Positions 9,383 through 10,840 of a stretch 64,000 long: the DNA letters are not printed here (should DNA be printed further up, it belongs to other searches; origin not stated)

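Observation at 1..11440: Array of at least six head-to-tail paralogs of a TMTC-like GT-C membrane protein fused to TPR domains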

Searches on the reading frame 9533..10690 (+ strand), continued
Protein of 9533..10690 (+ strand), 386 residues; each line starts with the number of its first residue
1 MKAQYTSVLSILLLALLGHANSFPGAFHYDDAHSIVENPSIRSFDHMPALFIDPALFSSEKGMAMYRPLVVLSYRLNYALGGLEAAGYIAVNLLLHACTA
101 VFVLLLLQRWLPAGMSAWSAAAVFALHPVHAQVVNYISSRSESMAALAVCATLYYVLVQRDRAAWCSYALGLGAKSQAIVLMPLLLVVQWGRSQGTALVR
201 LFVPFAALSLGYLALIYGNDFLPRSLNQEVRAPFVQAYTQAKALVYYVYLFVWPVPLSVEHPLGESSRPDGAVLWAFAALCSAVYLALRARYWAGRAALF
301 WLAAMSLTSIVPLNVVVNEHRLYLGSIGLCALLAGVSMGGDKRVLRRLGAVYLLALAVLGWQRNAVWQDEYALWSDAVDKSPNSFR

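Call 33: fold_search(model_id=the predicted structure, library=pdb)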
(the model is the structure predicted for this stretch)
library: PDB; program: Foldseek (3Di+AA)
matches with E <= 10: 213; with E <= 0.001: 0
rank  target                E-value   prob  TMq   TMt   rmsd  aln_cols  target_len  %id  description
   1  6s7t_A                2.4e-03  1.00  0.56  0.34  11.3       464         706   12  Cryo-EM structure of human oligosaccharyltransferase complex OST-B (released 2019-12-18)
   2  5f15                  4.1e-03  1.00  0.52  0.40   7.7       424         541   13  Crystal Structure of ArnT from Cupriavidus metallidurans bound to Undecaprenyl phosphate (released 2016-02-17)
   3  8pn9_A                9.1e-03  1.00  0.47  0.32  13.7       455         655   13  Structure of human oligosaccharyltransferase OST-A complex bound to NGI-1 (released 2024-05-08)
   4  7zli_A                9.1e-03  0.96  0.30  0.21  13.5       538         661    9  Cryo-EM structure of C-mannosyltransferase CeDPY19, in complex with Dol25-P-Man and bound to CMT2-Fab and anti-Fab nan (released 2023-01-11)
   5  7bvf_B                9.9e-03  1.00  0.48  0.22   8.3       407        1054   20  Cryo-EM structure of Mycobacterium tuberculosis arabinosyltransferase EmbA-EmbB-AcpM2 in complex with ethambutol (released 2020-04-29)
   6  6c26_A                1.1e-02  1.00  0.54  0.35  12.6       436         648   13  The Cryo-EM structure of a eukaryotic oligosaccharyl transferase complex (released 2018-01-31)
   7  6gxc_A                1.2e-02  1.00  0.48  0.30   9.6       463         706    9  Bacterial oligosaccharyltransferase PglB in complex with an inhibitory peptide and a reactive lipid-linked oligosaccha (released 2018-11-14)
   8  8age_A                1.2e-02  1.00  0.53  0.35  12.0       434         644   12  Structure of yeast oligosaccharylransferase complex with acceptor peptide bound (released 2022-12-07)
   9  9e6i_B                1.7e-02  1.00  0.40  0.23   9.3       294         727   15  Cryo-EM structure of Saccharomyces cerevisiae Pmt4-Ccw5 complex (released 2025-10-15)
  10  9e61_B                1.8e-02  1.00  0.40  0.23   8.3       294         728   15  Cryo-EM structure of Saccharomyces cerevisiae Pmt4 apo form (released 2025-10-15)
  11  5ogl_A                1.9e-02  1.00  0.48  0.30   9.8       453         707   10  Structure of bacterial oligosaccharyltransferase PglB in complex with an acceptor peptide and an lipid-linked oligosac (released 2017-10-25)
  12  6s7o_A                2.0e-02  1.00  0.48  0.32  13.4       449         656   11  Cryo-EM structure of human oligosaccharyltransferase complex OST-A (released 2019-12-18)
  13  9e61_A                2.2e-02  1.00  0.41  0.23   7.8       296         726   14  Cryo-EM structure of Saccharomyces cerevisiae Pmt4 apo form (released 2025-10-15)
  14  7bvc_B                2.3e-02  1.00  0.50  0.22  13.2       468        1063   14  Cryo-EM structure of Mycobacterium smegmatis arabinosyltransferase EmbA-EmbB-AcpM2 in complex with ethambutol (released 2020-04-29)
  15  9s6u_A                3.2e-02  1.00  0.53  0.40   7.3       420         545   11  Ternary cryo-EM structure of human ALG9 with Dol25-PP-GlcNAc2Man8, Dol25-P-Man and Fab (released 2026-03-18)
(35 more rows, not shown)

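Call 49: search_protein_families(library=pfam, proteins=[L048:13656-15524:+, L045:4459-6339:+, L048:8785-9924:+, L048:6591-8780:+, L048:5467-6591:+, L048:4641-5456:+, L048:1320-3146:+, L048:288-1307:+, L045:109-906:+, L048:2828-4261:+], max_evalue=0.001)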
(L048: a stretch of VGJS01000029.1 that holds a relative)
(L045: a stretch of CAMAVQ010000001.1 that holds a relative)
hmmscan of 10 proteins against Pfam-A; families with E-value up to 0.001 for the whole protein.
L048:13656-15524:+ (623 aa): 3 families
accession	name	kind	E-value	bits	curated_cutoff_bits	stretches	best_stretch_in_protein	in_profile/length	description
PF00733.27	Asn_synthase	-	4.4e-94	316.5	21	1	240-617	2-354/354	Asparagine synthase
PF13537.11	GATase_7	-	1.1e-45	155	25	1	48-166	1-122/123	Glutamine amidotransferase domain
PF13522.11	GATase_6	-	2.5e-44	150.9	27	1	33-161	1-130/130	Glutamine amidotransferase domain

L045:4459-6339:+ (627 aa): 3 families
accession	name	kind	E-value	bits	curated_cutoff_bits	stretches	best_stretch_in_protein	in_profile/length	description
PF00733.27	Asn_synthase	-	1e-93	315.3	21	1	240-621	2-354/354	Asparagine synthase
PF13537.11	GATase_7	-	1.3e-49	167.7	25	1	48-166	1-122/123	Glutamine amidotransferase domain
PF13522.11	GATase_6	-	3.6e-46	156.9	27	1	33-161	1-130/130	Glutamine amidotransferase domain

L048:8785-9924:+ (380 aa): 6 families
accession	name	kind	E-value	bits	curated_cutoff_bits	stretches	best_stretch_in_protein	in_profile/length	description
PF00534.26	Glycos_transf_1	-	1.6e-32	112.8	26.4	1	191-340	14-172/172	Glycosyl transferases group 1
PF13692.12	Glyco_trans_1_4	-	9.5e-27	94.4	27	1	195-326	4-142/142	Glycosyl transferases group 1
PF13579.12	Glyco_trans_4_4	-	1.7e-16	61.4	29.7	1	34-173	20-155/158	Glycosyl transferase 4-like domain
PF13439.12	Glyco_transf_4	-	5.8e-16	59.4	28.5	1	34-177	21-166/170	Glycosyltransferase Family 4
PF13524.12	Glyco_trans_1_2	-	4.9e-09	36.7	25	1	212-341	7-129/144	Glycosyl transferase-like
PF20706.3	GT4-conflict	-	2.2e-05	24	26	1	146-327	145-340/385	Family 4 Glycosyltransferase in conflict systems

L048:6591-8780:+ (730 aa): 13 families
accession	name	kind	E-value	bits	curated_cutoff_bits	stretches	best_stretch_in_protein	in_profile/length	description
PF13428.12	TPR_14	-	5.8e-11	42.4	23.5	0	641-681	3-43/44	Tetratricopeptide repeat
PF07719.23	TPR_2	-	7.5e-11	41.7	27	1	641-672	3-34/34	Tetratricopeptide repeat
PF00515.34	TPR_1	-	1.7e-10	40.7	27.8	1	641-672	3-34/34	Tetratricopeptide repeat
PF13431.12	TPR_17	-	1.1e-09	38.2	24.4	0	636-659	10-33/34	Tetratricopeptide repeat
PF14559.12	TPR_19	-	9.3e-09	35.9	25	1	455-514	8-67/68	Tetratricopeptide repeat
PF13231.12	PMT_2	-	8e-07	29.8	26.1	1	60-202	1-137/160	Dolichyl-phosphate-mannose-protein mannosyltransferase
PF13432.12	TPR_16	-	2e-06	28.6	32.7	0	478-540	3-65/65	Tetratricopeptide repeat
PF13424.12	TPR_12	-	2.4e-06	28.1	30.1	0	641-670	47-76/77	Tetratricopeptide repeat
PF23914.1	TPR_CcmH_CycH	-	5.3e-06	26.8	42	0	439-531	51-146/158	Cytochrome c-type biogenesis protein H TPR domain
PF24575.1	TPR_Slam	-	2.4e-05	25.2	35.2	0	443-494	52-103/104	Surface lipoprotein assembly modifier, N-terminal TPR repeats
PF13181.12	TPR_8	-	6.1e-05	23.3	25.7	0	641-672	3-34/34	Tetratricopeptide repeat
PF13174.12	TPR_6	-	8.6e-05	23.4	26.3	0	642-671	3-32/33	Tetratricopeptide repeat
PF25062.1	ARM_TT21_N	-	0.00059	20.1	40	0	429-550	91-212/222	Tetratricopeptide repeat protein 21 N-terminal ARM repeat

L048:5467-6591:+ (375 aa): 2 families
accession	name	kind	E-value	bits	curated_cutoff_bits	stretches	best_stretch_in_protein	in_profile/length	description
PF13480.13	Acetyltransf_6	-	2.1e-07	31.6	22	1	192-320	5-136/143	Acetyltransferase (GNAT) domain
PF02388.22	FemAB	-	0.00032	20.1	24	0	173-233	152-212/406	FemAB family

L048:4641-5456:+ (272 aa): 5 families
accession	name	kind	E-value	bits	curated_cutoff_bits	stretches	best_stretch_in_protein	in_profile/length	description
PF13489.12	Methyltransf_23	-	5.5e-21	75.4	27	1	97-252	6-162/164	Methyltransferase domain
PF08241.18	Methyltransf_11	-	9.6e-12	45.8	21.2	1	120-208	1-94/95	Methyltransferase domain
PF08242.18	Methyltransf_12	-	2.8e-10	41.2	30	1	120-206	1-97/98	Methyltransferase domain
PF13649.12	Methyltransf_25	-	3e-10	41.1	27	1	119-205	1-97/97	Methyltransferase domain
PF13847.12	Methyltransf_31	-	3.9e-05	23.8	27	1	118-216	6-116/145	Methyltransferase domain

L048:1320-3146:+ (609 aa): 3 families
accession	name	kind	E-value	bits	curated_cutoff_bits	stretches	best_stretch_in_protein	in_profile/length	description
PF00733.27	Asn_synthase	-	7.6e-54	184.1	21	1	244-589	2-337/354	Asparagine synthase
PF13522.11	GATase_6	-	6.3e-34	117.2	27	1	40-161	7-130/130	Glutamine amidotransferase domain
PF13537.11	GATase_7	-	1.4e-32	112.7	25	1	49-166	1-122/123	Glutamine amidotransferase domain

L048:288-1307:+ (340 aa): 2 families
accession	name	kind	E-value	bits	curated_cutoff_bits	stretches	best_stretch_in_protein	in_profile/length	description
PF03102.20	NeuB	-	1.2e-64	218.5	22.1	1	32-263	1-241/241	NeuB family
PF08666.17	SAF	-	5.7e-09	36.8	21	1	277-329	1-57/63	SAF domain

L045:109-906:+ (266 aa): 1 family
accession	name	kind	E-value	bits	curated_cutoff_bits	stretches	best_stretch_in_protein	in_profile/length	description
PF00746.26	Gram_pos_anchor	-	0.00075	19.8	20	0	241-265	19-42/43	LPXTG cell wall anchor motif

L048:2828-4261:+ (478 aa): 0 families

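Call 59: search_protein_families(library=ncbifam, proteins=[L048:13656-15524:+, L048:1320-3146:+, L048:5467-6591:+, L048:8785-9924:+, L048:2828-4261:+, L048:4641-5456:+, L045:109-906:+], max_evalue=0.00001)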
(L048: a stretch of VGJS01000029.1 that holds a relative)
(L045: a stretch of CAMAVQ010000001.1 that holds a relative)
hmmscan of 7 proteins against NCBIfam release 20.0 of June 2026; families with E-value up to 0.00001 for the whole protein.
L048:13656-15524:+ (623 aa): 9 families
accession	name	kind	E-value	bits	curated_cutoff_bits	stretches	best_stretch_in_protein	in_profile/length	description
TIGR03108.1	eps_aminotran_1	hypoth_equivalog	1.4e-153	512.9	816.9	1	1-616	1-625/628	XrtA/PEP-CTERM system amidotransferase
TIGR01536.1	asn_synth_AEB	equivalog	3.8e-153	511.2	267.1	1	2-556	1-517/517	asparagine synthase (glutamine-hydrolyzing)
TIGR03104.1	trio_amidotrans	equivalog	1.6e-112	376.7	570.1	2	1-377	1-384/589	N-acetylglutaminylglutamine amidotransferase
NF033535.1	lass_lactam_cya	exception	2e-92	310.8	525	2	1-372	1-378/668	lasso peptide isopeptide bond-forming cyclase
NF006949.0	PRK09431.1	equivalog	5.7e-85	285.9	499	3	1-168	1-168/554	asparagine synthase B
NF033561.1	macrolact_Ik_Al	subfamily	1.6e-24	86.5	300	1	188-384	147-345/561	albusnodin/ikarugamycin family macrolactam cyclase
NF001484.0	PRK00331.1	subfamily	6.9e-10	37.9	381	1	62-172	87-205/601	isomerizing glutamine--fructose-6-phosphate transaminase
TIGR01134.1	purF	equivalog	7.6e-10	38.7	350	1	47-164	69-198/432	amidophosphoribosyltransferase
TIGR01135.1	glmS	equivalog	3.2e-09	35.9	418.05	1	62-177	86-209/607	glutamine--fructose-6-phosphate transaminase (isomerizing)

L048:1320-3146:+ (609 aa): 7 families
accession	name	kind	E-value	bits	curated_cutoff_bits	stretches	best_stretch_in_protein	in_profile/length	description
TIGR01536.1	asn_synth_AEB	equivalog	1.2e-101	341.3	267.1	1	2-543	1-517/517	asparagine synthase (glutamine-hydrolyzing)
TIGR03104.1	trio_amidotrans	equivalog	3.7e-70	236.8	570.1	2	1-378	1-381/589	N-acetylglutaminylglutamine amidotransferase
TIGR03108.1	eps_aminotran_1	hypoth_equivalog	1e-65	222.7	816.9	2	1-383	1-380/628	XrtA/PEP-CTERM system amidotransferase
NF006949.0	PRK09431.1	equivalog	3.8e-52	177.6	499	2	1-166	1-166/554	asparagine synthase B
NF033535.1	lass_lactam_cya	exception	7.7e-40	137.1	525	2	1-375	1-377/668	lasso peptide isopeptide bond-forming cyclase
NF033561.1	macrolact_Ik_Al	subfamily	5.1e-23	81.5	300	1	135-540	93-490/561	albusnodin/ikarugamycin family macrolactam cyclase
TIGR01134.1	purF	equivalog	1.7e-09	37.6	350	1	61-162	83-196/432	amidophosphoribosyltransferase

L048:5467-6591:+ (375 aa): 1 family
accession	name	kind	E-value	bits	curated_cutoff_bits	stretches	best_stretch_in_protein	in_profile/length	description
TIGR03019.1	pepcterm_femAB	equivalog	1.3e-07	31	260.35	1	169-341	115-275/330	FemAB family XrtA/PEP-CTERM system-associated protein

L048:8785-9924:+ (380 aa): 23 families
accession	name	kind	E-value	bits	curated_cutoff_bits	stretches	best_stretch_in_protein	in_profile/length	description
NF041876.1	EPS_EpsE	equivalog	9.2e-24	84.4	400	1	186-342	208-377/389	exopolysaccharide biosynthesis GT4 family glycosyltransferase EpsE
TIGR03449.1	mycothiol_MshA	equivalog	5.8e-21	74.8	462.5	1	195-359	223-402/406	D-inositol-3-phosphate glycosyltransferase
TIGR03088.1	stp2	hypoth_equivalog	9.2e-20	71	409.05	1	130-359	126-372/374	TIGR03088 family PEP-CTERM/XrtA system glycosyltransferase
TIGR04063.1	stp3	hypoth_equivalog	4.2e-17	62.1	442.05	2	218-339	244-373/397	TIGR04063 family PEP-CTERM/XrtA system glycosyltransferase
TIGR04047.1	MSMEG_0565_glyc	hypoth_equivalog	3.2e-15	56.1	259.85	1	146-357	137-371/373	MSMEG_0565 family glycosyltransferase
NF050063.1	ProtGlycPglJ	equivalog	8.5e-15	54.8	500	1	195-349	197-355/363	N-acetylgalactosamine-N,N'-diacetylbacillosaminyl-diphospho-undecaprenol 4-alpha-N-acetylgalactosaminyltransferase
TIGR03999.1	thiol_BshA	equivalog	9.1e-14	51.2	273.7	1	217-359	228-372/375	N-acetyl-alpha-D-glucosaminyl L-malate synthase BshA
TIGR02149.1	glgA_Coryne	subfamily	8.7e-13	48.1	302.4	1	189-358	201-388/391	glycogen synthase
NF053787.1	GlcN_PG_synth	equivalog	3.6e-12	45.8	480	1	78-340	73-338/361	N-acetylglucosaminyl phosphatidylglycerol synthase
TIGR04005.1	wcaL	equivalog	1.8e-10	40.3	537.6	1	188-321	218-365/406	colanic acid biosynthesis glycosyltransferase WcaL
NF038229.1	Glyco4_Geo_Pelo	equivalog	2.1e-10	40.1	400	1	81-360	49-332/338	GPMC system family 4 glycosyltransferase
NF038298.1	EPS_HpsO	equivalog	1.1e-09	37.5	575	1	210-343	219-369/388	hormogonium polysaccharide biosynthesis glycosyltransferase HpsO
NF007396.0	PRK09922.1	equivalog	1.9e-09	36.9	385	1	145-294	133-290/361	lipopolysaccharide 1,6-galactosyltransferase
NF047684.1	TeichurnBiosyTuaC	equivalog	2.9e-09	36.3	550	1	198-312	225-339/391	teichuronic acid biosynthesis protein TuaC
NF041010.1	glycosy_Agl16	equivalog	7.8e-09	34.9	575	1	140-359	126-350/352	glycosylation protein Agl16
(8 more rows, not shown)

L048:2828-4261:+ (478 aa): 1 family
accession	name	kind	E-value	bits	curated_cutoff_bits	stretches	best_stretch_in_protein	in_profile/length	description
TIGR03573.1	WbuX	subfamily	8.7e-93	311.5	203.2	1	107-449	1-343/344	N-acetyl sugar amidotransferase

L048:4641-5456:+ (272 aa): 2 families
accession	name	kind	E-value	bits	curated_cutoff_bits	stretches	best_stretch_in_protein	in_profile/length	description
NF045667.1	MTase_DVU1556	equivalog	1.3e-07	31.3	155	1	105-255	12-166/213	DVU_1556 family methyltransferase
TIGR01983.1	UbiG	equivalog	7.6e-06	25.4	102.95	0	117-209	51-151/228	bifunctional 2-polyprenyl-6-hydroxyphenol methylase/3-demethylubiquinol 3-O-methyltransferase UbiG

L045:109-906:+ (266 aa): 0 families

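Call 60: search_protein_representatives(alignment_id=A1)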
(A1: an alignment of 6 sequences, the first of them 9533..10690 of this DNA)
Query: 6 sequences, 391 profile positions. Proteins with E-value up to 0.001 (for the whole library): 108726; up to 1e-10: 82057; up to 1e-30: 23566. The best 150 are listed.
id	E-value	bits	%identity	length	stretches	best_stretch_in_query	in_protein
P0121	2.8e-181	619.2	-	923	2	7-315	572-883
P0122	9.1e-142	489.1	-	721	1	5-389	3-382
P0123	9.3e-140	482.5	-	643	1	1-390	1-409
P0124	3.5e-137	474.0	-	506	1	5-390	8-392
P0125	2.0e-135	468.2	-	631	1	9-391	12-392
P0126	3.1e-135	467.6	-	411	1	1-385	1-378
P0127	4.3e-135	467.1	-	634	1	6-390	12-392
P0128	1.1e-133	462.5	-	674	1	7-390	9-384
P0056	3.4e-133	460.9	-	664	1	5-390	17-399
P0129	6.0e-132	456.8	-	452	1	5-390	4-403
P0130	3.3e-129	447.8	-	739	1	6-391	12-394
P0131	1.8e-128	445.4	-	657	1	6-390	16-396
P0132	5.8e-128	443.7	-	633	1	6-391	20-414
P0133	6.6e-128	443.5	-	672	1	4-390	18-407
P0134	1.4e-127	442.4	-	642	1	8-390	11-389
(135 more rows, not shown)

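Call 64: search_protein_families(library=pfam, proteins=[L059:1755-4022:-, L059:4038-5048:-, L059:5118-5951:-, L059:6399-8237:-, L059:8384-9400:+, L059:14123-15037:+, L059:17610-18746:-, L059:18849-20336:-], max_evalue=0.00001)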
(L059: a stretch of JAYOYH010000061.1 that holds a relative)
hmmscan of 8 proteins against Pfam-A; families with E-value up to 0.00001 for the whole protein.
L059:1755-4022:- (755 aa): 3 families
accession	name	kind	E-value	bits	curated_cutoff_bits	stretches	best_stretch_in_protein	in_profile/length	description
PF07698.17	7TM-7TMR_HD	-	8.6e-26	91.5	29.4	1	323-508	2-190/190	7TM receptor with intracellular HD hydrolase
PF07697.16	7TMR-HDED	-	3.6e-20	73.3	27.6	1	61-306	1-220/224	7TM-HD extracellular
PF01966.28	HD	-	5.7e-19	69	22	1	533-676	1-114/116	HD domain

L059:4038-5048:- (336 aa): 4 families
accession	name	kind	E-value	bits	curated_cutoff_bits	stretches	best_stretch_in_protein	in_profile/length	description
PF02562.22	PhoH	-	3.9e-93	311.1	27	1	122-325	2-205/205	PhoH-like protein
PF13604.12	AAA_30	-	1.2e-07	32.1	27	1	127-278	4-128/191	AAA domain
PF13245.12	AAA_19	-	2.4e-07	31.4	25.1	1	130-278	2-129/134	AAA domain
PF13481.12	AAA_25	-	3.7e-06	27.1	27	1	138-237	32-125/195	AAA domain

L059:5118-5951:- (277 aa): 1 family
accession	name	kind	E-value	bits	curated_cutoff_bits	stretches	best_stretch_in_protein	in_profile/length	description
PF01476.26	LysM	-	2.1e-12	47.2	20.9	0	169-219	1-43/43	LysM domain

L059:6399-8237:- (612 aa): 3 families
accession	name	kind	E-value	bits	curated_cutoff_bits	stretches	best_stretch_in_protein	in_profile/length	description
PF00152.25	tRNA-synt_2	-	1.8e-122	408.7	25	1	149-584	2-307/308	tRNA synthetases class II (D, K and N)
PF02938.19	GAD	-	7.3e-27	93.9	23.4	1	339-432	1-95/95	GAD domain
PF01336.31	tRNA_anti-codon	-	2.9e-16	59.6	27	1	46-131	1-75/75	OB-fold nucleic acid binding domain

L059:8384-9400:+ (339 aa): 1 family
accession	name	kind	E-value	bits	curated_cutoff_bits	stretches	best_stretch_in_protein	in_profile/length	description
PF00291.31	PALP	-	3.1e-68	230.7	35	1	38-316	3-295/295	Pyridoxal-phosphate dependent enzyme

L059:14123-15037:+ (305 aa): 1 family
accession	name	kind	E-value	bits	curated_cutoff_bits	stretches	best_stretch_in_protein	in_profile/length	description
PF00291.31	PALP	-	1e-78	265.1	35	1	8-293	2-295/295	Pyridoxal-phosphate dependent enzyme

L059:17610-18746:- (378 aa): 0 families

L059:18849-20336:- (495 aa): 0 families
